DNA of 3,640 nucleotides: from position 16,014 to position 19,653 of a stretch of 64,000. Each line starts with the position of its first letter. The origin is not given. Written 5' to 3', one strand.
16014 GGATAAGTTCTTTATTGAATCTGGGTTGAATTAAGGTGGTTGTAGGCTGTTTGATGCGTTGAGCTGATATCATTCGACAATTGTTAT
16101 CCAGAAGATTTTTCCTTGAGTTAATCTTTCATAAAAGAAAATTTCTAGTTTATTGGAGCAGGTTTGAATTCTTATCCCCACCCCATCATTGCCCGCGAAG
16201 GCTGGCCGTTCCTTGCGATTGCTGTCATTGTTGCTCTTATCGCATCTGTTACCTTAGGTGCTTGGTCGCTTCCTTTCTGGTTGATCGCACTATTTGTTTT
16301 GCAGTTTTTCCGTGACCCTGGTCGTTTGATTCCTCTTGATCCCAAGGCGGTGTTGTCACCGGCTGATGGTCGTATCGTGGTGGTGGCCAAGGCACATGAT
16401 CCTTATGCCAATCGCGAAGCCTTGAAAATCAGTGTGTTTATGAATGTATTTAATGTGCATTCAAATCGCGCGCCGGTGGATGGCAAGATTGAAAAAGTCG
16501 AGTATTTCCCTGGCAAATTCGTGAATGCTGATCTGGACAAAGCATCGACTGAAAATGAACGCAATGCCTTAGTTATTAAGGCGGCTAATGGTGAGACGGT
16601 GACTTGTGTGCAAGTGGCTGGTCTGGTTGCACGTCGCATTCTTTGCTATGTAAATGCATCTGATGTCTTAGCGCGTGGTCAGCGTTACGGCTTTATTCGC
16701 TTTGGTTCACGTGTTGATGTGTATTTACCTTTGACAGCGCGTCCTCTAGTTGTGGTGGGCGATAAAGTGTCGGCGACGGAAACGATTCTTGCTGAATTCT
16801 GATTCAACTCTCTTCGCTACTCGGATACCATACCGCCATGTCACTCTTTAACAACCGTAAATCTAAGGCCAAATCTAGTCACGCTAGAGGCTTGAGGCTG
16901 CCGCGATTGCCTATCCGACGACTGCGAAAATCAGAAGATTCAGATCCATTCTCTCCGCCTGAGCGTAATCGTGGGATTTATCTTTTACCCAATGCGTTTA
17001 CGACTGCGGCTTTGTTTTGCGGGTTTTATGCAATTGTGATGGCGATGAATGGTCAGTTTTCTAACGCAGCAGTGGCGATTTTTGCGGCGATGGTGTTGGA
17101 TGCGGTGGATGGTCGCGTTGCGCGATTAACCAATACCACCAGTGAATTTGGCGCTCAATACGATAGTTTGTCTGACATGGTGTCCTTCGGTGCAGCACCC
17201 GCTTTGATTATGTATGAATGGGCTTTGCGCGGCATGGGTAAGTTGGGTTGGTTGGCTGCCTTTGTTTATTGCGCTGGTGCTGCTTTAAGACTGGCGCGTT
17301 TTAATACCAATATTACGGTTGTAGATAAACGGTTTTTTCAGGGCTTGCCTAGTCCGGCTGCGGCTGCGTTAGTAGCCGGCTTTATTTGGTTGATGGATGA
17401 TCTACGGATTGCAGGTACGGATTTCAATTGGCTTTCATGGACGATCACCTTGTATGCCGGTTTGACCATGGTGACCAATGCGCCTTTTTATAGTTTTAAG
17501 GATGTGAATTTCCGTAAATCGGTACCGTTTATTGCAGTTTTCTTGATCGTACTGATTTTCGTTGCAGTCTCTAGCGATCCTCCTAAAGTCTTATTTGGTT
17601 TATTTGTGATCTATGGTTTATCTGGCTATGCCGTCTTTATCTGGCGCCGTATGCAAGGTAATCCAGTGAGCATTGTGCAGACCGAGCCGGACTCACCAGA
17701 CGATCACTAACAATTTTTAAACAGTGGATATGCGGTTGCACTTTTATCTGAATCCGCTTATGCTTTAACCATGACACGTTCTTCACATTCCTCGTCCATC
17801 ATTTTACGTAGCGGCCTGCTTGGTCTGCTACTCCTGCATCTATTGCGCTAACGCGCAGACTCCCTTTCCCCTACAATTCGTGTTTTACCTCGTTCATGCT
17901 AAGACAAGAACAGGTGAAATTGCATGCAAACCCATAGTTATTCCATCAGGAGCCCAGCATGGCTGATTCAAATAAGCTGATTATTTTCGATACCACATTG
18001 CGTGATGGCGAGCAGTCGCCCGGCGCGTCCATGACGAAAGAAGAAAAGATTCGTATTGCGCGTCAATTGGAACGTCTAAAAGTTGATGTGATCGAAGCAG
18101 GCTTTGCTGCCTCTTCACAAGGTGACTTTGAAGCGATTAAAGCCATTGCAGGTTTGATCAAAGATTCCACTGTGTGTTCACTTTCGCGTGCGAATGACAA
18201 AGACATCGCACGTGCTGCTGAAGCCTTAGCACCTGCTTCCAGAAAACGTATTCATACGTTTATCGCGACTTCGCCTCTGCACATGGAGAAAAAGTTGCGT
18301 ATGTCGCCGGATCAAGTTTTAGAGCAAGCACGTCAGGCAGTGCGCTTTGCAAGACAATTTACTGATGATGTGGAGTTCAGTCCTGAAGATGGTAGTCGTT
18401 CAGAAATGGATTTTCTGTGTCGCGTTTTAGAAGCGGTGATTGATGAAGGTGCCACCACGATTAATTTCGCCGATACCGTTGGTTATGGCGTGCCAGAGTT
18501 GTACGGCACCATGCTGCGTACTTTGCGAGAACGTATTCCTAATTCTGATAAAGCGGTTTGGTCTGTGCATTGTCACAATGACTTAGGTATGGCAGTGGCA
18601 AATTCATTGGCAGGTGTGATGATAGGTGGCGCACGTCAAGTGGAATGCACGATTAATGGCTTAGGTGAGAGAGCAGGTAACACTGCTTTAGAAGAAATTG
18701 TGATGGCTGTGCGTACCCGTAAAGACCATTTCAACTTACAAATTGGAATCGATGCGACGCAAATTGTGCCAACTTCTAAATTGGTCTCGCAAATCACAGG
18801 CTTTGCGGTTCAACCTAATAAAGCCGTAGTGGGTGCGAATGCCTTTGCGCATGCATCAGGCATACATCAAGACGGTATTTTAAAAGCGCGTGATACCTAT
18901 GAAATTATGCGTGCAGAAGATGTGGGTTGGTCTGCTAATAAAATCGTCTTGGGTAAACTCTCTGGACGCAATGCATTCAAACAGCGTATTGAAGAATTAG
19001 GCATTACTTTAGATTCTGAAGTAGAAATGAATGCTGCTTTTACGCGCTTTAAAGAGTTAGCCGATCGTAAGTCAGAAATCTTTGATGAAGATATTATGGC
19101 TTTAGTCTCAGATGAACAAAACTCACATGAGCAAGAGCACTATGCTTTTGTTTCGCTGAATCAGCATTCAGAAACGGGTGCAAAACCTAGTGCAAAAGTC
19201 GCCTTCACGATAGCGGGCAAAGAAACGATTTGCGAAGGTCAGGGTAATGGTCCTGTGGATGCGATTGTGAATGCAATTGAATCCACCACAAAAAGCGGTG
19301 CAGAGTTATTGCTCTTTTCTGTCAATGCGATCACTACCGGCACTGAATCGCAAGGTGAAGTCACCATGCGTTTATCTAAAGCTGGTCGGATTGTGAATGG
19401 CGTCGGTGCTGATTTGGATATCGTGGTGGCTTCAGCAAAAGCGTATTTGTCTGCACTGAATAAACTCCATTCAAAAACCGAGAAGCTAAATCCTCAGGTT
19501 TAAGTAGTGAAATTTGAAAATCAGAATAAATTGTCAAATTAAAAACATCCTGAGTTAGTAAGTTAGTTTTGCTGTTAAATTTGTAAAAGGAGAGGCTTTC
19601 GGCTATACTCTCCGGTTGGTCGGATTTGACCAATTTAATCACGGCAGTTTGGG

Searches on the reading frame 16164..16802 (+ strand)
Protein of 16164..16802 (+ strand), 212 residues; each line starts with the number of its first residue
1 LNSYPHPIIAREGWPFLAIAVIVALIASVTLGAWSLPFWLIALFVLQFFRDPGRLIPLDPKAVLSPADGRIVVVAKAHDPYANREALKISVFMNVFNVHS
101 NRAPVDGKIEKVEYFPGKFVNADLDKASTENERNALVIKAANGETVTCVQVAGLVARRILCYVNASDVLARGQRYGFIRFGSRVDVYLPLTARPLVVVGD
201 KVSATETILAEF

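Call 9: search_protein_families(library=pfam, proteins=[window:16164-16802:+], max_evalue=0.01)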
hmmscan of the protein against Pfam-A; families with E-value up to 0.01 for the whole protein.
window:16164-16802:+ (212 aa): 1 family
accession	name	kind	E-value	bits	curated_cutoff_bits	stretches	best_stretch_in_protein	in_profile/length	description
PF02666.20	PS_Dcarbxylase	-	3e-46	158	22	1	42-209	2-197/198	Phosphatidylserine decarboxylase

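Call 30: find_encoding_contigs(protein=window:16164-16802:+, flank=4000, max_places=10)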
Protein window:16164-16802:+ (212 aa): 23 contigs read that carry it; 10 places shown.
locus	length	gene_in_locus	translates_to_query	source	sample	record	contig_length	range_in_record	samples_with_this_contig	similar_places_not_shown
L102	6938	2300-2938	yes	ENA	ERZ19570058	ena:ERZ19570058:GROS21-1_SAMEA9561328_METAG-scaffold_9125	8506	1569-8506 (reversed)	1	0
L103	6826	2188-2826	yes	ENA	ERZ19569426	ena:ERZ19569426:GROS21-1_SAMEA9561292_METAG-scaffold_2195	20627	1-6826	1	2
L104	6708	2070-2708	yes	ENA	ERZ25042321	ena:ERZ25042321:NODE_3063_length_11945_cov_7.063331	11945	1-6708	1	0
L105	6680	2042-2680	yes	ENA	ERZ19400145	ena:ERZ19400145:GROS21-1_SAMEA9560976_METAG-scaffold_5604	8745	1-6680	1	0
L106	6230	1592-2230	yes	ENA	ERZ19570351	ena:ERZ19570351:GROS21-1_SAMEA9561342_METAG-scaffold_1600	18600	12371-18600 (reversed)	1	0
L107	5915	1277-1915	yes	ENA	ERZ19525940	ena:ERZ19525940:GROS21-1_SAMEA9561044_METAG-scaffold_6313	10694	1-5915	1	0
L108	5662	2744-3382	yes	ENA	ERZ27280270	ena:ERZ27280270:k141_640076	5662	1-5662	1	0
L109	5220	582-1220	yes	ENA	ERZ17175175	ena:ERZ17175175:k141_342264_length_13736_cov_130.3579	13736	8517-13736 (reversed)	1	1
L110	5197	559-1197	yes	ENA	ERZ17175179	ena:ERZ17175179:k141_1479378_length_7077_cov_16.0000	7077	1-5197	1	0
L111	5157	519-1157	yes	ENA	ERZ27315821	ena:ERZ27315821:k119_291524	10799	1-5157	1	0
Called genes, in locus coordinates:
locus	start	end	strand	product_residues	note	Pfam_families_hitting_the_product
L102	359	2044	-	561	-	-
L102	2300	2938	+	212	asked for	PF02666:PS_Dcarbxylase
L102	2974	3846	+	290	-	PF01066:CDP-OH_P_transf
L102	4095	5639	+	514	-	PF00682:HMGL-like, PF22617:HCS_D2, PF08502:LeuA_dimer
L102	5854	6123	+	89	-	PF00312:Ribosomal_S15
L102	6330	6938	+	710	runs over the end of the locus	PF01138:RNase_PH, PF03725:RNase_PH_C, PF03726:PNPase, PF01138:RNase_PH, PF00013:KH_1, PF00575:S1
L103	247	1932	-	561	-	-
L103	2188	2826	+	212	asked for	PF02666:PS_Dcarbxylase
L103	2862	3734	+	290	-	PF01066:CDP-OH_P_transf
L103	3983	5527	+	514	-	PF00682:HMGL-like, PF22617:HCS_D2, PF08502:LeuA_dimer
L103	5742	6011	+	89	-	PF00312:Ribosomal_S15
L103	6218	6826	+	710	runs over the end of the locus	PF01138:RNase_PH, PF03725:RNase_PH_C, PF03726:PNPase, PF01138:RNase_PH, PF00013:KH_1, PF00575:S1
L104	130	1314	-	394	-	-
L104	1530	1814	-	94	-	-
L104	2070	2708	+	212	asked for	PF02666:PS_Dcarbxylase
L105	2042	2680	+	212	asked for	PF02666:PS_Dcarbxylase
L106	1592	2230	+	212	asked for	PF02666:PS_Dcarbxylase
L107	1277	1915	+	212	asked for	PF02666:PS_Dcarbxylase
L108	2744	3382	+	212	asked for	PF02666:PS_Dcarbxylase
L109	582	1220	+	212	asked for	PF02666:PS_Dcarbxylase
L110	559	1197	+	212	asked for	PF02666:PS_Dcarbxylase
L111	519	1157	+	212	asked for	PF02666:PS_Dcarbxylase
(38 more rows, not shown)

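Call 32: find_homologous_proteins(query=window:16164-16799:+, max_evalue=1e-60)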
Query window:16164-16799:+ (212 aa): 7993 proteins with E <= 1e-60 among 8000 candidates; the best 120 are listed.
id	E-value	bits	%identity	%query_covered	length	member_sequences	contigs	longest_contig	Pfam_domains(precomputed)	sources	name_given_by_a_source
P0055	1.2e-133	461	99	100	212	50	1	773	PF02666.21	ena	-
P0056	1.5e-133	461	98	100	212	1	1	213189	PF02666.21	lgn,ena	-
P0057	2.5e-133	460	98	100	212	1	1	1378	PF02666.21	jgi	jgi:phosphatidylserine decarboxylase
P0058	3.3e-133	459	98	100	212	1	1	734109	PF02666.21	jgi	jgi:phosphatidylserine decarboxylase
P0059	5.3e-133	459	98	100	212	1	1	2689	PF02666.21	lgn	-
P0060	5.6e-133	459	98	100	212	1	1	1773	PF02666.21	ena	-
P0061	5.8e-133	459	99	100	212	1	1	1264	PF02666.21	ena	-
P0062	7.1e-133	458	98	100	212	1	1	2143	PF02666.21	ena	-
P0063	8.1e-133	458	98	100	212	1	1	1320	PF02666.21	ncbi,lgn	-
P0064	9.1e-133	458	98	100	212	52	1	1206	PF02666.21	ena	-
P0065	9.1e-133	458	98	100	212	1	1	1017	PF02666.21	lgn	-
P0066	1.2e-132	458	98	100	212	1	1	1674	PF02666.21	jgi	-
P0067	1.2e-132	458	97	100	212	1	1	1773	PF02666.21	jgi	jgi:phosphatidylserine decarboxylase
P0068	1.2e-132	458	98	100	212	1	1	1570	PF02666.21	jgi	jgi:phosphatidylserine decarboxylase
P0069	1.3e-132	458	98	100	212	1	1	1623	PF02666.21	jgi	jgi:phosphatidylserine decarboxylase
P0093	2.6e-122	424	90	100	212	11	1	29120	PF02666.21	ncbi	-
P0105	1.0e-118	412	87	100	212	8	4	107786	PF02666.21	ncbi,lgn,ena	-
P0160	4.5e-116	404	85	100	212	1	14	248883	PF02666.21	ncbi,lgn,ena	-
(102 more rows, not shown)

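Call 33: find_encoding_contigs(protein=P0093, flank=5000, max_places=3)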
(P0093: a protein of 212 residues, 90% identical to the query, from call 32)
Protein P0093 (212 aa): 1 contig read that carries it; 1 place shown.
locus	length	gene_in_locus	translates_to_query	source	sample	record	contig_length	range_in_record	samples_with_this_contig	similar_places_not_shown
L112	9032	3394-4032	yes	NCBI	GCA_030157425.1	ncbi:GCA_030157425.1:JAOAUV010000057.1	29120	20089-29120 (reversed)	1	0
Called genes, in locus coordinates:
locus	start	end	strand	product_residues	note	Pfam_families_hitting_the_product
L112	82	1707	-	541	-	-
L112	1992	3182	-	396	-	-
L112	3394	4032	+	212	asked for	PF02666:PS_Dcarbxylase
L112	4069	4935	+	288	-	PF01066:CDP-OH_P_transf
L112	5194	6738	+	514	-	PF00682:HMGL-like, PF22617:HCS_D2, PF08502:LeuA_dimer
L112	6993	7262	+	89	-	PF00312:Ribosomal_S15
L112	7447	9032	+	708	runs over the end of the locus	PF01138:RNase_PH, PF03725:RNase_PH_C, PF03726:PNPase, PF01138:RNase_PH, PF00013:KH_1, PF00575:S1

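Call 34: find_encoding_contigs(protein=P0105, flank=5000, max_places=3)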
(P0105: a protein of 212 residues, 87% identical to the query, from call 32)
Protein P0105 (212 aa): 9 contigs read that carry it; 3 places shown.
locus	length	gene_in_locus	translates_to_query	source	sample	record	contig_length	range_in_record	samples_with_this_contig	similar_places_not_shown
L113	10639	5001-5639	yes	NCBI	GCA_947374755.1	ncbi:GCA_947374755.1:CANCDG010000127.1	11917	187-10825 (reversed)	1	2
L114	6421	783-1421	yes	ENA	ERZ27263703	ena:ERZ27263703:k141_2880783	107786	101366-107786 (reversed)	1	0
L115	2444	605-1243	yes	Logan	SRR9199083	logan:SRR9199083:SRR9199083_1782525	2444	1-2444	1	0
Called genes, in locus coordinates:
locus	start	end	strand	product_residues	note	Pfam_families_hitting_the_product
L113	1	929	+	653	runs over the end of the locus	PF01578:Cytochrom_C_asm, PF16327:CcmF_C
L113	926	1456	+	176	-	PF00578:AhpC-TSA, PF08534:Redoxin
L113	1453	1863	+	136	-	PF03918:CcmH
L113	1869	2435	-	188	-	-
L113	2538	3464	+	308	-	PF00070:Pyr_redox (faint), PF01210:NAD_Gly3P_dh_N, PF03807:F420_oxidored (weak), PF02558:ApbA, PF08546:ApbA_C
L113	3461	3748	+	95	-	-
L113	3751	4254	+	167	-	-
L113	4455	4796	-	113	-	-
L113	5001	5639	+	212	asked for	PF02666:PS_Dcarbxylase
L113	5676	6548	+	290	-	PF01066:CDP-OH_P_transf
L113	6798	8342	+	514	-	PF00682:HMGL-like, PF22617:HCS_D2, PF08502:LeuA_dimer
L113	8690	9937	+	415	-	PF00464:SHMT, PF00155:Aminotran_1_2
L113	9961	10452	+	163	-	PF22811:Zn_ribbon_NrdR, PF03477:ATP-cone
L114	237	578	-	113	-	-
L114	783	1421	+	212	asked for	PF02666:PS_Dcarbxylase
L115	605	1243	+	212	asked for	PF02666:PS_Dcarbxylase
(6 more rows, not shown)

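Call 35: find_encoding_contigs(protein=P0160, flank=5000, max_places=3)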
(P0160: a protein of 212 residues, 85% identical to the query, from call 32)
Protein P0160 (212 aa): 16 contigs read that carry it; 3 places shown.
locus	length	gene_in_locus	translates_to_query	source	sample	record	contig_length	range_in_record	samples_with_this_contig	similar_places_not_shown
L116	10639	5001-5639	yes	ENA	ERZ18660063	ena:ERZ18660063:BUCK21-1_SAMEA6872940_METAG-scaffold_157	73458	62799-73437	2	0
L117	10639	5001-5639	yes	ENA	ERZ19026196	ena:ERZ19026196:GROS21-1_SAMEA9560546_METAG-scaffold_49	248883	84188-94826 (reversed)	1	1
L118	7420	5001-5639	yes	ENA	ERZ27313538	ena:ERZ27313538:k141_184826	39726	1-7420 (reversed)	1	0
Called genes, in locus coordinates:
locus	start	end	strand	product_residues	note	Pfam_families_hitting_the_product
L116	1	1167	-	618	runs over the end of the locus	PF12796:Ank_2 (faint)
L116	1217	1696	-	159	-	PF05932:CesT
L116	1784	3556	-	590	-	-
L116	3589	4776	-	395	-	-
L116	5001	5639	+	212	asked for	PF02666:PS_Dcarbxylase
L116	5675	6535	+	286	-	PF01066:CDP-OH_P_transf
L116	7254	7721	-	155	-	-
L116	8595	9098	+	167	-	-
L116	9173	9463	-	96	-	-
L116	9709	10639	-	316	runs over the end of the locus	?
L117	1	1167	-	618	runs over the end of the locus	PF12796:Ank_2 (faint)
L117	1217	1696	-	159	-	PF05932:CesT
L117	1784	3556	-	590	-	-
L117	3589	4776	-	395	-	-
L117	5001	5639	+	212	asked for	PF02666:PS_Dcarbxylase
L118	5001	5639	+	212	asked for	PF02666:PS_Dcarbxylase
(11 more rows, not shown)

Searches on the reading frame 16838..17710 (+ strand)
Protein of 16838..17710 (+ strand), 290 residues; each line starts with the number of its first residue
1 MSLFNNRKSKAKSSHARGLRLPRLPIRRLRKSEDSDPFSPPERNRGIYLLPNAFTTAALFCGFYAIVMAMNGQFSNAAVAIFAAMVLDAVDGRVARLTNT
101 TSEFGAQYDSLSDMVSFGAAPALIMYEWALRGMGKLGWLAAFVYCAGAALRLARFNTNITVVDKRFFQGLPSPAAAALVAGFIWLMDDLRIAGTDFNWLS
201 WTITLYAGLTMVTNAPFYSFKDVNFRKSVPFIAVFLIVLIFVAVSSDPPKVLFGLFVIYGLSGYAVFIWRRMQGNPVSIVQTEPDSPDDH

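Call 9: search_protein_families(library=pfam, proteins=[window:16838-17710:+], max_evalue=0.01)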
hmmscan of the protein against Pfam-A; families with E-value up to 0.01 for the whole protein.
window:16838-17710:+ (290 aa): 1 family
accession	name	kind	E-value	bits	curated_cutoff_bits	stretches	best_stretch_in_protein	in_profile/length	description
PF01066.26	CDP-OH_P_transf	-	1.3e-21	78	22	1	49-204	2-150/152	CDP-alcohol phosphatidyltransferase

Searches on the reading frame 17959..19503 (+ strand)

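Call 9: search_protein_families(library=pfam, proteins=[window:17959-19503:+], max_evalue=0.01)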
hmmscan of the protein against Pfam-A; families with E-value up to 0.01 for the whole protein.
window:17959-19503:+ (514 aa): 3 families
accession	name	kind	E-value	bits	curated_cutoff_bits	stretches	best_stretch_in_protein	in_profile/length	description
PF00682.25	HMGL-like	-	8.2e-97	324.1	29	1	7-276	2-260/260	HMGL-like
PF08502.15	LeuA_dimer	-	1.5e-35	122.4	24.9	1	373-503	1-130/131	LeuA allosteric (dimerisation) domain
PF22617.1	HCS_D2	-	2.3e-28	98.8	27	1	290-371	1-81/82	Homocitrate synthase post-HMGL domain-like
